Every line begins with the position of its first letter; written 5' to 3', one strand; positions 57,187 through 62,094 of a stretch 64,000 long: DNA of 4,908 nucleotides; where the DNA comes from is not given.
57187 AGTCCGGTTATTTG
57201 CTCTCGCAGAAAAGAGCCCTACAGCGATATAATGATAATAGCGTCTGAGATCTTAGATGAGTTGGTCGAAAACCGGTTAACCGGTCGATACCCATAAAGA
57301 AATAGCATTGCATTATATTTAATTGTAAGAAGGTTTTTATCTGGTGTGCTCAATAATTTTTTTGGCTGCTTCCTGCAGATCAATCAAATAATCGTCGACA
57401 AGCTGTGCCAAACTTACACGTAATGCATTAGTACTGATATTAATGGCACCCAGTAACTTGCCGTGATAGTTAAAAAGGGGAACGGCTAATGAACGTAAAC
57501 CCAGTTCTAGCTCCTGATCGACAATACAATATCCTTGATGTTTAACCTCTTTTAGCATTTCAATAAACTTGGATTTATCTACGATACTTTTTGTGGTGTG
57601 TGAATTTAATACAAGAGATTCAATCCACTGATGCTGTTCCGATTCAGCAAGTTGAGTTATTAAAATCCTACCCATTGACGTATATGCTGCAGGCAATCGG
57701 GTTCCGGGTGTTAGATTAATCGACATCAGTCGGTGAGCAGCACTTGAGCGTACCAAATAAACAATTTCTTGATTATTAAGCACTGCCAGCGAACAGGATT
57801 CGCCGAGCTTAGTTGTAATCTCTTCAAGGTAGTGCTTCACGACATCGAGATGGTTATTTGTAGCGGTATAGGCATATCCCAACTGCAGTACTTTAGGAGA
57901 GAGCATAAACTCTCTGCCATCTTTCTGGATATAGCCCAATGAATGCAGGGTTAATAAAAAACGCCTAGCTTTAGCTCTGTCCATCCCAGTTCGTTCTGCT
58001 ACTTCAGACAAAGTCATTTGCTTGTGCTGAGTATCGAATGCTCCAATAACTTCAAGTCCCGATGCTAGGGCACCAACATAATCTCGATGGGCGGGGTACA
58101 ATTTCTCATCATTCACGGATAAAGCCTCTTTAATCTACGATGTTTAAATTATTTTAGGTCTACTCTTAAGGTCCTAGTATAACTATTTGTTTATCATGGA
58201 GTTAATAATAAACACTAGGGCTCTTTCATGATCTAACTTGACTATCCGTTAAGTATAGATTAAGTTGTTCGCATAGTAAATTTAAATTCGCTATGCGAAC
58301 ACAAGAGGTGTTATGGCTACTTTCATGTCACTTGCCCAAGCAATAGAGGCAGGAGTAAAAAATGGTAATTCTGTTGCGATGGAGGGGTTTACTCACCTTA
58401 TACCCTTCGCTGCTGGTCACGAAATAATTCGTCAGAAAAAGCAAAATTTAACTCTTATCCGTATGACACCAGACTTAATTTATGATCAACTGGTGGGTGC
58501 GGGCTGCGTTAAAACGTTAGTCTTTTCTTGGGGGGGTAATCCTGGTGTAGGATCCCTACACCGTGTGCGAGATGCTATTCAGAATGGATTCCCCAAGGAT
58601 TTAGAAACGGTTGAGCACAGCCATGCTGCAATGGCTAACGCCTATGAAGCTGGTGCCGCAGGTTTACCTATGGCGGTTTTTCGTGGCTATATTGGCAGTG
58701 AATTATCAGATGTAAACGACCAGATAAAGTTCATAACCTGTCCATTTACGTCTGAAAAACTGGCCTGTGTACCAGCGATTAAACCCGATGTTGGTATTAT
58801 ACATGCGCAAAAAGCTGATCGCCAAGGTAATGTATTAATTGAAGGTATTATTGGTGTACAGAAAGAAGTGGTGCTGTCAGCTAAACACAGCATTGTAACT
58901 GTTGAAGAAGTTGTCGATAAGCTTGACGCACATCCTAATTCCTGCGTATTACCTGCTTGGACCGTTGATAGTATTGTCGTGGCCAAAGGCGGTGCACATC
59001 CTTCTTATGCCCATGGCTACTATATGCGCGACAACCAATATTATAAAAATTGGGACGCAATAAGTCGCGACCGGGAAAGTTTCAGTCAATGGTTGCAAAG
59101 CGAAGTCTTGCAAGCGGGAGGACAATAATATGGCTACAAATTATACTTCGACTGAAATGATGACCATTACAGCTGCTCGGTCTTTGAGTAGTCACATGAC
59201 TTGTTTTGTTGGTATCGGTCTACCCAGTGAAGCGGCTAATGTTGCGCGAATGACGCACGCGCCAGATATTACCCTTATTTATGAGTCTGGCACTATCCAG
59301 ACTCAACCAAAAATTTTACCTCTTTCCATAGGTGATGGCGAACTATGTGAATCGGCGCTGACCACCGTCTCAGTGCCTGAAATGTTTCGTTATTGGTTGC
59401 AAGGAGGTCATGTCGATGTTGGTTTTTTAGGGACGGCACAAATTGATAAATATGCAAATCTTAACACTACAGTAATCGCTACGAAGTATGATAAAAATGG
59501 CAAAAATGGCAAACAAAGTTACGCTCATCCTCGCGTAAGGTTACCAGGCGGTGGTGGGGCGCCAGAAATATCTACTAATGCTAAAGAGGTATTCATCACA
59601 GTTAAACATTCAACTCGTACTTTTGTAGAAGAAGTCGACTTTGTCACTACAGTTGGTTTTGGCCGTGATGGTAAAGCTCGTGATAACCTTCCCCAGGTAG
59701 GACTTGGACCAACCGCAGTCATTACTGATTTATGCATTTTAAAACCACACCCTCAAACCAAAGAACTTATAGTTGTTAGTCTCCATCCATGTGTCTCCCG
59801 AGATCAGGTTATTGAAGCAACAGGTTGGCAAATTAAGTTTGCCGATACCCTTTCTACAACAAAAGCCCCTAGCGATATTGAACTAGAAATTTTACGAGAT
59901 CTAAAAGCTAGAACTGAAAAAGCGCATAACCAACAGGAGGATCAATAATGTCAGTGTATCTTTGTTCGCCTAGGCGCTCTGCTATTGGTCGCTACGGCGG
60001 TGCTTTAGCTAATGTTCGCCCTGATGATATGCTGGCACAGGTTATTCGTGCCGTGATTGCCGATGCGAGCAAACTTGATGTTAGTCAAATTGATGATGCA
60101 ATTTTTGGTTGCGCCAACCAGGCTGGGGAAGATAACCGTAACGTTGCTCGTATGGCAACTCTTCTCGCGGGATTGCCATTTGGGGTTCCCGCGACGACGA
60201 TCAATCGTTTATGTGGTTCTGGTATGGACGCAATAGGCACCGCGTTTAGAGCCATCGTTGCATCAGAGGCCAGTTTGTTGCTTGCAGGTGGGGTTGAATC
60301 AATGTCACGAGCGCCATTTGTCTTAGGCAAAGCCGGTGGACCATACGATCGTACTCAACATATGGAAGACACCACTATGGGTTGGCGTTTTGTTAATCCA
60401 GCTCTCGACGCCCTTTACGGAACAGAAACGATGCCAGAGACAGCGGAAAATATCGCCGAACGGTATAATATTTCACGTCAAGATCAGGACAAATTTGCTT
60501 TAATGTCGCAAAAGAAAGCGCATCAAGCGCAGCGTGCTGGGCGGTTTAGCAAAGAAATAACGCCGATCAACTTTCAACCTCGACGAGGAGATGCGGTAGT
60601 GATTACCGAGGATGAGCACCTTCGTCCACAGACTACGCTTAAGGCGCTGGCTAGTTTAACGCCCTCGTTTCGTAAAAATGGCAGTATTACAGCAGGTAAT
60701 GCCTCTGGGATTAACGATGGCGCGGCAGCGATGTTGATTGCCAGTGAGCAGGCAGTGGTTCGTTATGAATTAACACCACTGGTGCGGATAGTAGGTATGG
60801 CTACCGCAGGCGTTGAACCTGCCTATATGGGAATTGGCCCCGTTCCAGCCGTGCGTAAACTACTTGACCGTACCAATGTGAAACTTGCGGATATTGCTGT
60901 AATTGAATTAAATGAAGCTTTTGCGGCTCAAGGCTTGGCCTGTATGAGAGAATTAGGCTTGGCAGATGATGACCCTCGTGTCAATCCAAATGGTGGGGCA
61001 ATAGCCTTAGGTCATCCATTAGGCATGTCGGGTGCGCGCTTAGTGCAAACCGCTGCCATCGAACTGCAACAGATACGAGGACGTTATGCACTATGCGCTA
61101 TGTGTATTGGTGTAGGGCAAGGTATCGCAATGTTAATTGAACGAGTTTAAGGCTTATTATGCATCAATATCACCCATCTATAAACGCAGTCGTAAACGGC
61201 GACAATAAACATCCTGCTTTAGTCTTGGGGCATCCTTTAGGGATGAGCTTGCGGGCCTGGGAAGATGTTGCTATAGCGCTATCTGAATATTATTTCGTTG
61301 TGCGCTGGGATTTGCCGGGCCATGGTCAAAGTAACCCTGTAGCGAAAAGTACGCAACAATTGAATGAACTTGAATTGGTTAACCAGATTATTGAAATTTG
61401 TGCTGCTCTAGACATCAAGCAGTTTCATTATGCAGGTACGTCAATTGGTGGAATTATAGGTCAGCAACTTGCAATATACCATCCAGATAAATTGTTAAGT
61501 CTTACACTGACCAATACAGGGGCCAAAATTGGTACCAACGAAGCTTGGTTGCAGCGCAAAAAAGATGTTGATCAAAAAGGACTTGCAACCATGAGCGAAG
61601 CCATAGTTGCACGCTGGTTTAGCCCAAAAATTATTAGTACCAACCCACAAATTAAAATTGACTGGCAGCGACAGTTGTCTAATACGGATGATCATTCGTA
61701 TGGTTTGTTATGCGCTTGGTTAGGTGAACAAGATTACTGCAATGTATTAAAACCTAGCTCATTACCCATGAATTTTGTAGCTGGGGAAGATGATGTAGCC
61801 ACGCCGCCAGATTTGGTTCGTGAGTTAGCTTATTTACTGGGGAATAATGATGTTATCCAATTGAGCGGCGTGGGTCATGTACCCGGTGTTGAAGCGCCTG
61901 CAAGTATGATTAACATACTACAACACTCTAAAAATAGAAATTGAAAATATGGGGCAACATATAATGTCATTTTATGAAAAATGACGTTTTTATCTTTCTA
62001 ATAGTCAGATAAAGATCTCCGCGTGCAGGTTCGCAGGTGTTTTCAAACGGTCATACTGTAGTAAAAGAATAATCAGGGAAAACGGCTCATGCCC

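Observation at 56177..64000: Inverted, reciprocally decayed duplication of the LysR-catB divergent control region brackets the pca/benE block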

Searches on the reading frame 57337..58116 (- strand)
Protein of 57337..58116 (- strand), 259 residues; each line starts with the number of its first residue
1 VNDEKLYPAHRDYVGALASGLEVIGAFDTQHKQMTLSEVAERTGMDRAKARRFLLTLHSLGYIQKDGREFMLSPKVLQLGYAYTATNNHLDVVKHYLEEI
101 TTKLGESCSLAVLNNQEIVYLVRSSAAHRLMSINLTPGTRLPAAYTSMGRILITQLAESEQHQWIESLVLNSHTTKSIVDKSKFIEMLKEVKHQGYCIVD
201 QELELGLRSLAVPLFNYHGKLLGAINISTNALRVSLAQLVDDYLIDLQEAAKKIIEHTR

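Call 8: search_protein_families(library=ncbifam, proteins=[window:57337-58116:-])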
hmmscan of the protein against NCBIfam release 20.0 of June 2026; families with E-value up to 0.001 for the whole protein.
window:57337-58116:- (259 aa): 8 families
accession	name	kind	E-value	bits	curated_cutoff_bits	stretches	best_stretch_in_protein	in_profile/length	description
TIGR02431.1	pcaR_pcaU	subfamily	1.5e-88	296.3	284.75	1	10-255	1-245/248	beta-ketoadipate pathway transcriptional regulators, PcaR/PcaU/PobR family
NF045644.1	TransRegBhcR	equivalog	3.4e-34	118.4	350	1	12-255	20-262/267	HTH-type transcriptional regulator BhcR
NF011671.1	PRK15090.1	equivalog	3e-30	105.3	275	1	14-256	10-251/256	DNA-binding transcriptional regulator KdgR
NF008601.2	PRK11569.1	equivalog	2.4e-24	85.9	380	1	14-241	26-256/276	glyoxylate bypass operon transcriptional repressor IclR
NF007341.0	PRK09834.1-3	equivalog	2.5e-18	66.2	269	1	14-256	7-256/274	DNA-binding transcriptional regulator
NF007342.0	PRK09834.1-4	equivalog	6.8e-17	61.3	251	1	15-255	12-253/263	DNA-binding transcriptional regulator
NF007548.0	PRK10163.1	equivalog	5e-14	52.1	406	1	16-241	23-249/271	HTH-type transcriptional repressor AllR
NF007339.0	PRK09834.1-1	equivalog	1.2e-13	51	299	1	7-255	13-263/271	DNA-binding transcriptional regulator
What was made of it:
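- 57337..58116 (-): IclR-family regulator of the PcaR/PcaU/PobR family. TIGR02431 scores 296 bits, above its cut-off of 284.75 (call 8).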

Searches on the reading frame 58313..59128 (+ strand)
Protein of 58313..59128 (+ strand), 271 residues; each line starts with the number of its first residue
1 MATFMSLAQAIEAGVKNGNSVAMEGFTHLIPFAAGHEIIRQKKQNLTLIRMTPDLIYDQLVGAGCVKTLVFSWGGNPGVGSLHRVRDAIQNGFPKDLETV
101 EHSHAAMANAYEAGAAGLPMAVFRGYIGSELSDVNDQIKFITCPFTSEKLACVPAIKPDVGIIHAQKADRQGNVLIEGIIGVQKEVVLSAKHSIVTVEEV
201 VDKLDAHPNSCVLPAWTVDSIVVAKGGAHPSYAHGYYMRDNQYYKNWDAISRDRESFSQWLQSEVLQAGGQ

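Call 8: search_protein_families(library=ncbifam, proteins=[window:58313-59128:+])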
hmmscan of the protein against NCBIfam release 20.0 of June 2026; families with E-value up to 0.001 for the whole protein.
window:58313-59128:+ (271 aa): 3 families
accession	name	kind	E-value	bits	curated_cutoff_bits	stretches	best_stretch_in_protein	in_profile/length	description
TIGR02429.1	pcaI_scoA_fam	subfamily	2.9e-10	39.9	128.5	1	6-224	8-219/222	3-oxoacid CoA-transferase subunit A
NF007394.0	PRK09920.1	equivalog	2.3e-07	30.7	315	1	96-225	92-217/219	acetate CoA-transferase subunit alpha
NF052271.1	Staph_FadX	equivalog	0.00085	18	750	0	158-226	169-243/523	fatty acid degradation protein FadX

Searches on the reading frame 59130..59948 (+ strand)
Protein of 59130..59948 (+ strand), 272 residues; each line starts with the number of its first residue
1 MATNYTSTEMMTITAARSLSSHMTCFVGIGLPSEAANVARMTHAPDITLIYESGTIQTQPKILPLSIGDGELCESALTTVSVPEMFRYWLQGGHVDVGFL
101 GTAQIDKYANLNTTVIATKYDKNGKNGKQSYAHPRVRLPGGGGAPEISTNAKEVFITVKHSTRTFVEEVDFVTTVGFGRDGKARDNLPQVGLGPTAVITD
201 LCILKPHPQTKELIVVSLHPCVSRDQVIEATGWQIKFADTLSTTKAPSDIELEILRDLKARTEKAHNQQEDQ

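Call 8: search_protein_families(library=ncbifam, proteins=[window:59130-59948:+])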
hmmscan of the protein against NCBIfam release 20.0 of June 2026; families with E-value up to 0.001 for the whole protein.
window:59130-59948:+ (272 aa): 1 family
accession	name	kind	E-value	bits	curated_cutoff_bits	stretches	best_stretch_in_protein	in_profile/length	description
TIGR02428.1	pcaJ_scoB_fam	subfamily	1.7e-09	37.4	243.55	1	8-235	3-205/207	3-oxoacid CoA-transferase subunit B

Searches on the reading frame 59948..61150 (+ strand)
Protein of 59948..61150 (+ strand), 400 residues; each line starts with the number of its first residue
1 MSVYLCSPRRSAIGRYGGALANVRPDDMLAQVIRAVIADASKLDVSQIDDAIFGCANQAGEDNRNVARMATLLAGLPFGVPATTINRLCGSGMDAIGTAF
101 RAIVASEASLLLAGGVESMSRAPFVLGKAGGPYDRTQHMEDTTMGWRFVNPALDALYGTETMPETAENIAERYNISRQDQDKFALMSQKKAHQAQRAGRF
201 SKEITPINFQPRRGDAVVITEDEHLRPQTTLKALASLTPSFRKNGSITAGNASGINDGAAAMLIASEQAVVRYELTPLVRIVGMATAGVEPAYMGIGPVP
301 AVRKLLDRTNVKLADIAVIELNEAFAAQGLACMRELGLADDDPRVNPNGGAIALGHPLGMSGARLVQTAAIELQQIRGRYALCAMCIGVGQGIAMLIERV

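Call 8: search_protein_families(library=ncbifam, proteins=[window:59948-61150:+])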
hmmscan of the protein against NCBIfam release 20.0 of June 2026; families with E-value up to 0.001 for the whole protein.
window:59948-61150:+ (400 aa): 39 families (the best 25 are shown)
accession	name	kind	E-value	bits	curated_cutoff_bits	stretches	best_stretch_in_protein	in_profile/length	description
NF006551.0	PRK09050.1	subfamily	9.6e-196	650.6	605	1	2-400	3-401/401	3-oxoadipyl-CoA thiolase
TIGR02430.1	pcaF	equivalog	4.2e-194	645.1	597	1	2-400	2-400/400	3-oxoadipyl-CoA thiolase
NF006001.0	PRK08131.1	equivalog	9.8e-153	508.8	622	1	3-400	4-400/401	3-oxoadipyl-CoA thiolase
TIGR01930.1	AcCoA-C-Actrans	subfamily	1e-133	446.1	240.55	1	9-398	5-385/385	acetyl-CoA C-acyltransferase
NF006552.0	PRK09051.1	subfamily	8.2e-124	413.8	565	1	3-400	6-395/395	beta-ketothiolase BktB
NF004853.0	PRK06205.1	subfamily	5.5e-118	394.5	551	1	3-400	4-403/404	acetyl-CoA C-acetyltransferase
NF006553.0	PRK09052.1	equivalog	1.5e-113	379.8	567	1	3-400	8-399/399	acetyl-CoA C-acyltransferase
NF042999.1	bketothiol_BktB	equivalog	2e-112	376.4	725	1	3-400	5-394/394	beta-ketothiolase BktB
NF006510.0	PRK08947.1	equivalog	5.2e-111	371.3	519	1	10-400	11-387/387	acetyl-CoA C-acyltransferase FadA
NF004206.0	PRK05656.1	subfamily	3.8e-106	355.5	688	1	5-399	6-392/392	acetyl-CoA C-acetyltransferase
NF005890.0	PRK07851.1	equivalog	4.2e-102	342.2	580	1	6-400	7-405/406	acetyl-CoA C-acetyltransferase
TIGR02445.1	fadA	equivalog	2e-101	339.8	591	1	9-400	8-385/385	acetyl-CoA C-acyltransferase FadA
NF005033.0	PRK06445.1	equivalog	2.2e-95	320.1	511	1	20-400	28-395/395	acetyl-CoA C-acetyltransferase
NF005805.0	PRK07661.1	equivalog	5.1e-94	315.4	633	1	10-398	11-389/391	acetyl-CoA C-acetyltransferase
NF005865.0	PRK07801.1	equivalog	1.1e-93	314.5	591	1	3-400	4-382/382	acetyl-CoA C-acetyltransferase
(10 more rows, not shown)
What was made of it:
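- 58313..61944 (+): CoA-transferase subunits A and B (58313-59128, 59130-59948), 3-oxoadipyl-CoA thiolase pcaF (59948-61150) and 3-oxoadipate enol-lactonase pcaD-like (61159-61944). Call 8.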

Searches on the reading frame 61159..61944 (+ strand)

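Call 8: search_protein_families(library=ncbifam, proteins=[window:61159-61944:+])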
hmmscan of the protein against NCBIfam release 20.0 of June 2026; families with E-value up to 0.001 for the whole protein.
window:61159-61944:+ (261 aa): 25 families
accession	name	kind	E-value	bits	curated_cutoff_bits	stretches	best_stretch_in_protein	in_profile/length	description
NF051488.1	bifunc_PcaDC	exception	3.9e-61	207.3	390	1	10-256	4-248/375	bifunctional 3-oxoadipate enol-lactonase/4-carboxymuconolactone decarboxylase PcaDC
TIGR02427.1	protocat_pcaD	equivalog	1.9e-55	188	255.85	1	13-255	7-247/251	3-oxoadipate enol-lactonase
NF051487.1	bifunc_PcaCD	exception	2e-40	139.2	430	1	5-255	159-408/413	bifunctional 4-carboxymuconolactone decarboxylase/3-oxoadipate enol-lactonase PcaCD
TIGR03695.1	menH_SHCHC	equivalog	7e-18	65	208.55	1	18-256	2-249/252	2-succinyl-6-hydroxy-2,4-cyclohexadiene-1-carboxylate synthase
NF011457.0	PRK14875.1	equivalog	9.4e-18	64.3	307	1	8-257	122-368/372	acetoin dehydrogenase dihydrolipoyllysine-residue acetyltransferase subunit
NF052610.1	macro_16_ester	equivalog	3.8e-17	62.6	420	1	13-128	18-134/281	alpha/beta fold macrolide esterase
TIGR01738.1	bioH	equivalog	6.2e-17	62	206.95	1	19-150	5-125/245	pimeloyl-ACP methyl ester esterase BioH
TIGR03611.1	RutD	equivalog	1e-15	57.8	238.5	1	15-252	10-249/258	pyrimidine utilization protein D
NF041759.1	mac_hydro_EstT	equivalog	2.5e-15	56.4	450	1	13-123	17-129/278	macrolide hydrolase EstT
TIGR03056.1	bchO_mg_che_rel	equivalog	1.5e-13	50.4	172.55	1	13-109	23-117/278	alpha/beta fold hydrolase BchO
NF053693.1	esterase_mleCBF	exception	2.2e-13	50.2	564.5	1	12-127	17-133/279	CBF family alpha/beta fold macrolide esterase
NF053684.1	esterase_mleBCA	exception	4.3e-13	49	570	1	13-128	18-134/281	BCA family alpha/beta fold macrolide esterase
NF050089.1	i_nPHAscl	equivalog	6.1e-13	48.5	300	1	18-143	18-140/288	intracellular short-chain-length polyhydroxyalkanoate depolymerase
NF008340.0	PRK11126.1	equivalog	3.1e-10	39.7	261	1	13-255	9-248/255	2-succinyl-6-hydroxy-2,4-cyclohexadiene-1-carboxylate synthase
NF007674.0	PRK10349.1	equivalog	8.5e-08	32.1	449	1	20-138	15-125/256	pimeloyl-ACP methyl ester esterase BioH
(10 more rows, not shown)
